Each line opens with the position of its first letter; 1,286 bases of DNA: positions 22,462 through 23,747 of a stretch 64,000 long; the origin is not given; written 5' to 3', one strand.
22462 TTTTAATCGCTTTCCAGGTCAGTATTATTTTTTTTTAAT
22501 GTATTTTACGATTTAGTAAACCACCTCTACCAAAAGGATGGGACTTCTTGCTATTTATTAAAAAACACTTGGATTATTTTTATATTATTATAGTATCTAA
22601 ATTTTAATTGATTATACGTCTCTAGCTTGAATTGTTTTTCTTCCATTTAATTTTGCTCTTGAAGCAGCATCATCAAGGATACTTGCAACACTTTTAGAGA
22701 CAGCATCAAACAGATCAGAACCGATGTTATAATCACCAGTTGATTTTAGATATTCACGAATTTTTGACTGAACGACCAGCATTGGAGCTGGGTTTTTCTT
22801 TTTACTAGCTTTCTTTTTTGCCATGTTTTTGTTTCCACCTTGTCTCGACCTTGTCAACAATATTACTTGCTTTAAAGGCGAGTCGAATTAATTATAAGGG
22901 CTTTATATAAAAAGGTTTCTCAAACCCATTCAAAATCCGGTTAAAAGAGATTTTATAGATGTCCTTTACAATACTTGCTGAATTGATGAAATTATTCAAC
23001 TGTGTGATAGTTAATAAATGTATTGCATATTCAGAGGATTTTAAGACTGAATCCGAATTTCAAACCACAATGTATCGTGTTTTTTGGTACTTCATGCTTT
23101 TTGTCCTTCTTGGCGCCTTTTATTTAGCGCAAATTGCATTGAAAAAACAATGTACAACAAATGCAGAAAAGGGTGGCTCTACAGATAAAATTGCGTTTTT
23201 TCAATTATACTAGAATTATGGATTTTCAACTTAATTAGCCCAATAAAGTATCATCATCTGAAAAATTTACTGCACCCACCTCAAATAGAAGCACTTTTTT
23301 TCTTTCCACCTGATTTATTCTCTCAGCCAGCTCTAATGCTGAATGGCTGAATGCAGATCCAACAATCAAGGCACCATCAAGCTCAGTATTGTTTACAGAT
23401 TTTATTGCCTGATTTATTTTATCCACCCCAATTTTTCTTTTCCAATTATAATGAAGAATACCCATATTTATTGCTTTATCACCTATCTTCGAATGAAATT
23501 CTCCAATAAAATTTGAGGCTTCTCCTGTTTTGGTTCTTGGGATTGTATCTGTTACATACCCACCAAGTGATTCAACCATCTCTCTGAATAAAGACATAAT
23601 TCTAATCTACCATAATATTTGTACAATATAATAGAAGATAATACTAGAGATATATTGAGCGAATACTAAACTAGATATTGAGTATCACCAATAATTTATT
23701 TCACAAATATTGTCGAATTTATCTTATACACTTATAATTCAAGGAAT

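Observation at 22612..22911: Histone-fold protein with Lys-rich N-terminal tail and truncated alpha3 helix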

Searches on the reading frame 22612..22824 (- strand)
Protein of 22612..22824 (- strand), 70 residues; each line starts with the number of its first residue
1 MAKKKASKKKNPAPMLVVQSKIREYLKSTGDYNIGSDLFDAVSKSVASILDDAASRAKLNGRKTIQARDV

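Call 3: search_protein_families(library=pfam, proteins=[window:22612-22824:-], max_evalue=10)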
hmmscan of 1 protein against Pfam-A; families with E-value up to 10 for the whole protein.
window:22612-22824:- (70 aa): 4 families
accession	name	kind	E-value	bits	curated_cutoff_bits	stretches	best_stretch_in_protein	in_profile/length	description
PF09123.17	DUF1931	-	0.012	16.3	21.8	1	37-70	20-53/138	Domain of unknown function (DUF1931)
PF00125.30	Histone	-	0.026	15.2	26.4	1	46-70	91-115/122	Core histone H2A/H2B/H3/H4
PF09392.15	T3SS_needle_F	-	0.1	13.2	29.4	1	5-26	26-47/71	Type III secretion needle MxiH, YscF, SsaG, EprI, PscF, EscF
PF00808.29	CBFD_NFYB_HMF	-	0.11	13.2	21.4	1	40-70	31-61/65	Histone-like transcription factor (CBF/NF-Y) and archaeal histone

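Call 4: search_solved_structures(query=window:22615-22824:-, max_evalue=10, show_alignments=5)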
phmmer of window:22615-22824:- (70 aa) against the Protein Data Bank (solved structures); distinct sequences matched with E-value up to 10: 12.
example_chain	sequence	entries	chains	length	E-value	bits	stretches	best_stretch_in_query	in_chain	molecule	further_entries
8cmp_A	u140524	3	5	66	7.6e-08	35.7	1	13-70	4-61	CBFD_NFYB_HMF domain-containing protein | Transcription factor CBF/NF-Y/archaeal histone domain-containing protein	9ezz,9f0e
8fvx_A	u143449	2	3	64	1e-07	35.3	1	13-70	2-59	CBFD_NFYB_HMF domain-containing protein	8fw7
9f2c_A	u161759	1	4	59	1.2e-06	32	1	16-70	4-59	hypothetical protein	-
9qt0_A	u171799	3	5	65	1.2e-05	28.8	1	14-69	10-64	DUF1931 domain-containing protein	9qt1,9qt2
8bdk_A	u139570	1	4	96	0.034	18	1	19-70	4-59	DNA-binding protein HmvA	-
1f1e_A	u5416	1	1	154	0.12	16.3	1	19-70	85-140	HISTONE FOLD PROTEIN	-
3ke6_A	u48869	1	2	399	1.1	13.3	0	11-49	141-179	Protein Rv1364c/MT1410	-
7yfp_B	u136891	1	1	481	1.4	12.9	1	4-42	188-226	ARP4 isoform 1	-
5nbl_A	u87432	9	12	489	1.4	12.9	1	4-42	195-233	Actin-related protein 4 | ARP4 isoform 1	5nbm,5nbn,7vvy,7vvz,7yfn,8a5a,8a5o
5i9e_A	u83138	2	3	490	1.4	12.9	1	4-42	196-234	Actin-related protein 4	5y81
3qb0_A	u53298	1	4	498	1.5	12.9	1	4-42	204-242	Actin-related protein 4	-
3cmu_A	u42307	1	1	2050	3.7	11.6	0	6-57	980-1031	Protein recA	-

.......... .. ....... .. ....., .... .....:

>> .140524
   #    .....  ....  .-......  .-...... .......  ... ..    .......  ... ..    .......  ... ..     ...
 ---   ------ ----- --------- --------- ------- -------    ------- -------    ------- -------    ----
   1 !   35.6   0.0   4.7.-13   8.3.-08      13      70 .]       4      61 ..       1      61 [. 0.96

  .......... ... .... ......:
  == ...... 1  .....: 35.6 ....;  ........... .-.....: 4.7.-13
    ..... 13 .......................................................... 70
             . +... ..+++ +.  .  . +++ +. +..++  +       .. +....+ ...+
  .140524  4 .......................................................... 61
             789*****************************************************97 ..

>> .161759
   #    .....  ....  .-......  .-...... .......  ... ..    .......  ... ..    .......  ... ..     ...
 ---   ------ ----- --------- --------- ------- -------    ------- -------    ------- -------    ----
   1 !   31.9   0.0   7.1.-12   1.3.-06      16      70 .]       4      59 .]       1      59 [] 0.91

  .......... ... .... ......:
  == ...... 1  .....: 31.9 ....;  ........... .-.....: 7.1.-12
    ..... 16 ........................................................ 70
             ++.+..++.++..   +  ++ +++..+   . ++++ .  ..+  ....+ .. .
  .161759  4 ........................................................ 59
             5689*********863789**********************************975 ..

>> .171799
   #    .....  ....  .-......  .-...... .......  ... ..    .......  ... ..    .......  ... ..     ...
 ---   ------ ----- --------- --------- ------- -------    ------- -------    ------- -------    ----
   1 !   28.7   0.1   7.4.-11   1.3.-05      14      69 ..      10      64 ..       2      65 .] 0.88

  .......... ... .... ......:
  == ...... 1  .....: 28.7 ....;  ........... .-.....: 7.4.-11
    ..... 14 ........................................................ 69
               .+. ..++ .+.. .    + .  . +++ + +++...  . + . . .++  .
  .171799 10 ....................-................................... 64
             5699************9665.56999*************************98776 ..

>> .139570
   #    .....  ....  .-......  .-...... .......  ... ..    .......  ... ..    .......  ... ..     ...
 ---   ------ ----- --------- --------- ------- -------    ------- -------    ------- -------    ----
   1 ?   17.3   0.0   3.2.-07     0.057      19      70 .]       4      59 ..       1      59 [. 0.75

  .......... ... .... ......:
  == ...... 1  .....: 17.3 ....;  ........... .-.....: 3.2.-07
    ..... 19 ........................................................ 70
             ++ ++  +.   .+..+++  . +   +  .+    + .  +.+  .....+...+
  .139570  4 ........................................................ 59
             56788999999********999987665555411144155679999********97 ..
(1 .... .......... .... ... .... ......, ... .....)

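Call 6: find_homologous_proteins(query=window:22615-22824:-, max_evalue=0.001)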
Query window:22615-22824:- (70 aa): 38 proteins with E <= 0.001 among 40 candidates.
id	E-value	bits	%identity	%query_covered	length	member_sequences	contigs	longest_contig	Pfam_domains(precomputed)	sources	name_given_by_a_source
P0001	7.1e-35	135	99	100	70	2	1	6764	-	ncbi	-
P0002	1.6e-25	105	83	86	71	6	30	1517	-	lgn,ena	-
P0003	4.8e-22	94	77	86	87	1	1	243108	-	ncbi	-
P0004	4.8e-20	88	69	83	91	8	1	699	-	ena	-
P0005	8.8e-20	87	77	81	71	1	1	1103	-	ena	-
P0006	8.9e-20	87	68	86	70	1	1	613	-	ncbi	-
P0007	1.2e-19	87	70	100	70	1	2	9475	-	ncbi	-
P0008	1.3e-19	87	70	100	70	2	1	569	-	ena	-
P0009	1.5e-19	87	68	86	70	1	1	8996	-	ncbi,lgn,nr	ncbi:MAG: DUF1931 domain-containing protein [Candidatus Heimdallarchaeota archaeon]|nr:DUF1931 domai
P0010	2.0e-19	86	75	81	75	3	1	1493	-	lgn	-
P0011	3.2e-19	86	71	84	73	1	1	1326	-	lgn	-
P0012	3.3e-19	85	67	83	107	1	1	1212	-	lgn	-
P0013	1.3e-18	84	71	84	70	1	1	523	-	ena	-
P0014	1.8e-18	83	67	91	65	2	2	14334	-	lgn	-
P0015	2.5e-18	83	68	81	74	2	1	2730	-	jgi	-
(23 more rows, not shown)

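Call 19: find_related_loci(query=A1, collection=genome_contigs, flank=6000)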
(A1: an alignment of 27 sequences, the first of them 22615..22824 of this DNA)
Query A1 (70 aa) in genome_contigs; peptide patterns used: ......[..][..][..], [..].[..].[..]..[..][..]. (x = any residue, [..] = any of these).
135 stretches matched a pattern; 74 encode a relative of the query (tblastn E <= 1e-3); 74 distinct loci.
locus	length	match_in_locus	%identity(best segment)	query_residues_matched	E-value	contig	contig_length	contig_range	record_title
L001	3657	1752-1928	85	12-70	1e-28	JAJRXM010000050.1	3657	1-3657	MAG: Candidatus Zixiibacteriota bacterium isolate Dive96_bin3.155 k141_1404222, whole genome shotgun sequence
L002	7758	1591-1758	71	15-70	1e-23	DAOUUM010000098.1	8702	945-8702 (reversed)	MAG TPA_asm: Candidatus Heimdallarchaeota archaeon isolate CSMAG_823 CSMAG_823_k141_284997_length_8702_cov_7.0000, whole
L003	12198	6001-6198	62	1-69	5e-23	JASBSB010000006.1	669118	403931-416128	MAG: Candidatus Heimdallarchaeota archaeon isolate BWSM_123 k141_1332462, whole genome shotgun sequence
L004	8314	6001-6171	72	14-70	7e-23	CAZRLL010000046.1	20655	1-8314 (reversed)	MAG TPA_asm: uncultured archaeon isolate binchicken_co85_74 genome assembly, contig: NODE_1457_length_20655_cov_23.12781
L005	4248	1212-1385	66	13-70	3e-20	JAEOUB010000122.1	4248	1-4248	MAG: Candidatus Kariarchaeota archaeon isolate FT_008 k127_13378202, whole genome shotgun sequence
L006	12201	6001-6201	51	3-70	7e-17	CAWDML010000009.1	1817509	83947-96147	MAG: uncultured delta proteobacterium isolate MFD04944.bin.2.99 genome assembly, contig: contig_31644, whole genome shot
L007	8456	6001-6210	61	1-70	8e-16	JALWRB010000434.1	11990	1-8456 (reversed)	MAG: Candidatus Heimdallarchaeota archaeon isolate M2_metabat1_scaf2bin.168 M2_NODE_7044_length_11990_cov_5.213605, whol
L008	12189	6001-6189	50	7-70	4e-14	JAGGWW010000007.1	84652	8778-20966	MAG: Nanoarchaeota archaeon isolate AUK136 PB_MBMC_090_c_000000000035, whole genome shotgun sequence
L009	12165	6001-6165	55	15-70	6e-14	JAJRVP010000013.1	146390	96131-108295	MAG: archaeon isolate Dive96_bin10.467 k141_2578125, whole genome shotgun sequence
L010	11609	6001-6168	51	13-69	2e-13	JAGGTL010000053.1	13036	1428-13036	MAG: Candidatus Aenigmatarchaeota archaeon isolate AUK047 PB_MBMC_001_c_000000000040, whole genome shotgun sequence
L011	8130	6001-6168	51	14-70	4e-13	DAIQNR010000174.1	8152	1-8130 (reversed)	MAG TPA_asm: Myxococcota bacterium isolate CTOTU7342 NODE_13176_length_8152_cov_14.323453, whole genome shotgun sequence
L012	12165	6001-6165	54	15-70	3e-13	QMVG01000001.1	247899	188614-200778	MAG: Candidatus Micrarchaeota archaeon isolate B47_G15 B47_Guay15_scaffold_00001, whole genome shotgun sequence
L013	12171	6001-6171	48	13-70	3e-13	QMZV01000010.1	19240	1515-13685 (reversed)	MAG: Candidatus Aenigmatarchaeota archaeon isolate B34_G15 B34_Guay15_scaffold_00376, whole genome shotgun sequence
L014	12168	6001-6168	47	14-70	6e-13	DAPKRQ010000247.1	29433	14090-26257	MAG TPA_asm: Myxococcales bacterium LLY-WYZ-16_1 k141_1558950, whole genome shotgun sequence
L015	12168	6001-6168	51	13-69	6e-13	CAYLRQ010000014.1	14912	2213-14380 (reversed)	MAG TPA_asm: uncultured archaeon isolate binchicken_co355_191 genome assembly, contig: NODE_2257_length_14912_cov_13.109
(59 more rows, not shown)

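Call 24: predict_structure(alignment_id=A1)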
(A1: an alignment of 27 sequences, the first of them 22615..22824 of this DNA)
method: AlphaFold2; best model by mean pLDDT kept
length: 70 residues; sequences in the alignment: 27
mean_pLDDT: 79.7   pTM: 0.57
mean pLDDT of the five models: 79.7, 79.0, 78.3, 77.6, 77.5
residues with pLDDT >= 90: 22; 70-90: 30; 50-70: 9; < 50: 9
segments of 3 or more residues with pLDDT < 50: 8-15
pLDDT, mean of each block of 10 residues (from residue 1): 53 57 85 86 89 96 93
secondary structure, 60 per line:
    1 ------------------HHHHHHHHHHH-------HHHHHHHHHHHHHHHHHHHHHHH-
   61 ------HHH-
elements in order: H19-29 H37-59

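Call 30: fold_search(model_id=the predicted structure, library=pdb)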
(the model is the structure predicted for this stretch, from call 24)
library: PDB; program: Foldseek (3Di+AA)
matches with E <= 10: 1297; with E <= 0.001: 3
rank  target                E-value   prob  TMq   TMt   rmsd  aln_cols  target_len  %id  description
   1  9ezz_B                7.0e-04  1.00  0.75  0.84   1.0        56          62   36  Bacterial histone protein HBb from Bdellovibrio bacteriovorus bound to DNA (released 2024-06-26)
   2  9f2c_A                8.2e-04  1.00  0.76  0.91   0.8        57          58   33  Archaeal histone protein HTkC from Thermococcus kodakarensis (released 2024-10-02)
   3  9ezz_A                8.8e-04  1.00  0.75  0.85   1.0        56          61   36  Bacterial histone protein HBb from Bdellovibrio bacteriovorus bound to DNA (released 2024-06-26)
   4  9f0e_A                1.3e-03  1.00  0.74  0.86   1.1        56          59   36  Bacterial histone protein HBb from Bdellovibrio bacteriovorus bound to DNA (released 2024-06-26)
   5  8fvx                  1.5e-03  1.00  0.76  0.84   1.2        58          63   36  Histone from Bdellovibrio bacteriovorus (released 2023-08-30)
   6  9qt1_A                1.6e-03  1.00  0.73  0.88   1.0        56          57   32  Bacterial histone HLp from Leptospira perolatii bound to DNA (released 2025-12-24)
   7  9qt0_A                3.4e-03  1.00  0.73  0.90   1.1        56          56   32  DNA-binding bacterial histone HLp from Leptospira perolatii (released 2025-12-24)
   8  9f2c_B                5.0e-03  1.00  0.74  0.89   1.0        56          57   34  Archaeal histone protein HTkC from Thermococcus kodakarensis (released 2024-10-02)
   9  8cmp                  5.8e-03  1.00  0.73  0.87   1.1        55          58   36  DNA-binding bacterial histone protein HBB from Bdellovibrio bacteriovorus (released 2024-03-06)
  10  7y60_D                1.5e-02  1.00  0.50  0.48   2.9        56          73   20  Cryo-EM structure of human CAF1LC bound right-handed Di-tetrasome (released 2023-08-16)
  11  8xjv_v                1.5e-02  0.99  0.53  0.42   4.7        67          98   18  Structural basis for the linker histone H5-nucleosome binding and chromatin compaction (released 2024-09-11)
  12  6jyl_B                2.2e-02  0.98  0.51  0.43   6.7        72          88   18  The crosslinked complex of ISWI-nucleosome in the ADP.BeF-bound state (released 2019-05-29)
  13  1hta                  2.4e-02  0.99  0.54  0.55   2.8        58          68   29  CRYSTAL STRUCTURE OF THE HISTONE HMFA FROM METHANOTHERMUS FERVIDUS (released 1999-03-23)
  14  1eqz_H                3.0e-02  0.99  0.50  0.39   2.8        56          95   20  X-RAY STRUCTURE OF THE NUCLEOSOME CORE PARTICLE AT 2.5 A RESOLUTION (released 2000-04-17)
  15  8xjv_CD               3.0e-02  0.95  0.50  0.40   9.8        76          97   17  Structural basis for the linker histone H5-nucleosome binding and chromatin compaction (released 2024-09-11)
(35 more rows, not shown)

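Call 34: find_encoding_contigs(protein=window:22615-22824:-, flank=6000, max_places=4)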
Protein window:22615-22824:- (70 aa): no gene with exactly this product is on record in the collection.

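Call 35: find_encoding_contigs(protein=P0001, flank=6000, max_places=4)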
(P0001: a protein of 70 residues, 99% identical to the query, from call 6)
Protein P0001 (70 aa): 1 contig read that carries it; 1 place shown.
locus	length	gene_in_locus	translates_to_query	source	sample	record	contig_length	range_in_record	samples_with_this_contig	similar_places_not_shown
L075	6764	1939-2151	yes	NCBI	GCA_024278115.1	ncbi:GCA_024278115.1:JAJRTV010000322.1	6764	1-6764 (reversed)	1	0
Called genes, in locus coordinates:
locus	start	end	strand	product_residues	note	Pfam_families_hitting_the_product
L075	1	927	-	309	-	?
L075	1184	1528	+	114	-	-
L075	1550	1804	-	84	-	-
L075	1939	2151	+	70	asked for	-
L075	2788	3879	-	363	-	PF00004:AAA, PF07726:AAA_3, PF07728:AAA_5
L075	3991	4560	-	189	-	-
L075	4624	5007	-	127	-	PF00583:Acetyltransf_1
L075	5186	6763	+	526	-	?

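Call 37: search_protein_representatives(alignment_id=A1)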
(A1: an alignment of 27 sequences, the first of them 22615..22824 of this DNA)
Query: 27 sequences, 71 profile positions. Proteins with E-value up to 0.001 (for the whole library): 1948; up to 1e-10: 279; up to 1e-30: 1. The best 150 are listed.
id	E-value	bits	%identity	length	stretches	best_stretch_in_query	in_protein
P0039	7.4e-40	151.4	-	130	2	14-71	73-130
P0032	1.1e-30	122.0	-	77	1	1-71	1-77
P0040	7.1e-30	119.4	-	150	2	10-70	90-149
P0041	1.6e-27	111.9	-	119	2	18-71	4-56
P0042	1.2e-26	109.1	-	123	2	17-70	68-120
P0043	1.7e-26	108.5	-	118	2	10-70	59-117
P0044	4.3e-25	104.1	-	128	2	10-70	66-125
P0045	1.6e-24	102.2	-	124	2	15-70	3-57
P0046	2.8e-24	101.5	-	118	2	18-71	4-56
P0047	9.0e-23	96.6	-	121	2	11-71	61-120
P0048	6.2e-22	93.9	-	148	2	8-70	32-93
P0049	9.8e-22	93.3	-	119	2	10-70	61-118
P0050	1.7e-21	92.5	-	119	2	18-71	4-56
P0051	1.9e-21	92.4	-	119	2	17-70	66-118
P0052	3.6e-21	91.5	-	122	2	15-70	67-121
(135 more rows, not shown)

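Call 59: search_solved_structures(query=A1, max_evalue=0.01, show_alignments=0)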
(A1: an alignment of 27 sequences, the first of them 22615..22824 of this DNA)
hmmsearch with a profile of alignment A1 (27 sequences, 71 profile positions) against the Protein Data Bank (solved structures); distinct sequences matched with E-value up to 0.01: 10.
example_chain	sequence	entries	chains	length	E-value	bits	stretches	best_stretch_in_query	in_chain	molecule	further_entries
8cmp_A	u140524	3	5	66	6.7e-14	55.4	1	14-71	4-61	CBFD_NFYB_HMF domain-containing protein | Transcription factor CBF/NF-Y/archaeal histone domain-containing protein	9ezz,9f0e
9qt0_A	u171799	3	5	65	7.4e-14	55.2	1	10-70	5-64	DUF1931 domain-containing protein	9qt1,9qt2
8fvx_A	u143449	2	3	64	1.1e-13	54.6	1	14-71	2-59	CBFD_NFYB_HMF domain-containing protein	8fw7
9f2c_A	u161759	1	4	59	9.4e-11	45.3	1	17-71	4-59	hypothetical protein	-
8bdk_A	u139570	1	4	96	5.8e-07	33.1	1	22-71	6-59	DNA-binding protein HmvA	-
8grq_D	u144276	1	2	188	0.00017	25.2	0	32-71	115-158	H2B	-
1f1e_A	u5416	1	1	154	0.00043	23.9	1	22-71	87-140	HISTONE FOLD PROTEIN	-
1b67_A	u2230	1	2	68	0.0029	21.3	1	27-71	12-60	PROTEIN (HISTONE HMFA)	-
1hta_A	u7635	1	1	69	0.003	21.2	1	27-71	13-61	HISTONE HMFA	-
5g49_A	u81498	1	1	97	0.007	20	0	41-71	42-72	NUCLEAR TRANSCRIPTION FACTOR Y SUBUNIT B-6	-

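Call 60: search_protein_families(library=ncbifam, proteins=[window:22615-22824:-], max_evalue=0.1)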
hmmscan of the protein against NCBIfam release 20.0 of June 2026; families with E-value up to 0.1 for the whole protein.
window:22615-22824:- (70 aa): 1 family
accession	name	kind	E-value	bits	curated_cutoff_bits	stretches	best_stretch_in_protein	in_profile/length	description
NF043032.1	archaea_histone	superfamily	0.00043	20.6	50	1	20-70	3-57/60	histone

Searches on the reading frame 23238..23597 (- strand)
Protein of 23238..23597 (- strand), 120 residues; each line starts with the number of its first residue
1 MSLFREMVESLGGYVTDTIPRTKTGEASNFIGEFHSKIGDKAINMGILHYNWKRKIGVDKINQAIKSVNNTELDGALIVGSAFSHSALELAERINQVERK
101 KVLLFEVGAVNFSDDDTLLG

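Call 16: search_protein_families(library=pfam, proteins=[window:23238-23597:-], max_evalue=0.01)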
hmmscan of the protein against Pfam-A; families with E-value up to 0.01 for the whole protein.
window:23238-23597:- (120 aa): 1 family
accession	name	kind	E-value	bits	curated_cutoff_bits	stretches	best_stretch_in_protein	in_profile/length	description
PF04471.18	Mrr_cat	-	0.005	17.4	21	1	13-98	21-104/115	Restriction endonuclease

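Call 60: search_protein_families(library=ncbifam, proteins=[window:23238-23597:-], max_evalue=0.1)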
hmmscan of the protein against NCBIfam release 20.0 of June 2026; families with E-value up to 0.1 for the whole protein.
window:23238-23597:- (120 aa): 0 families
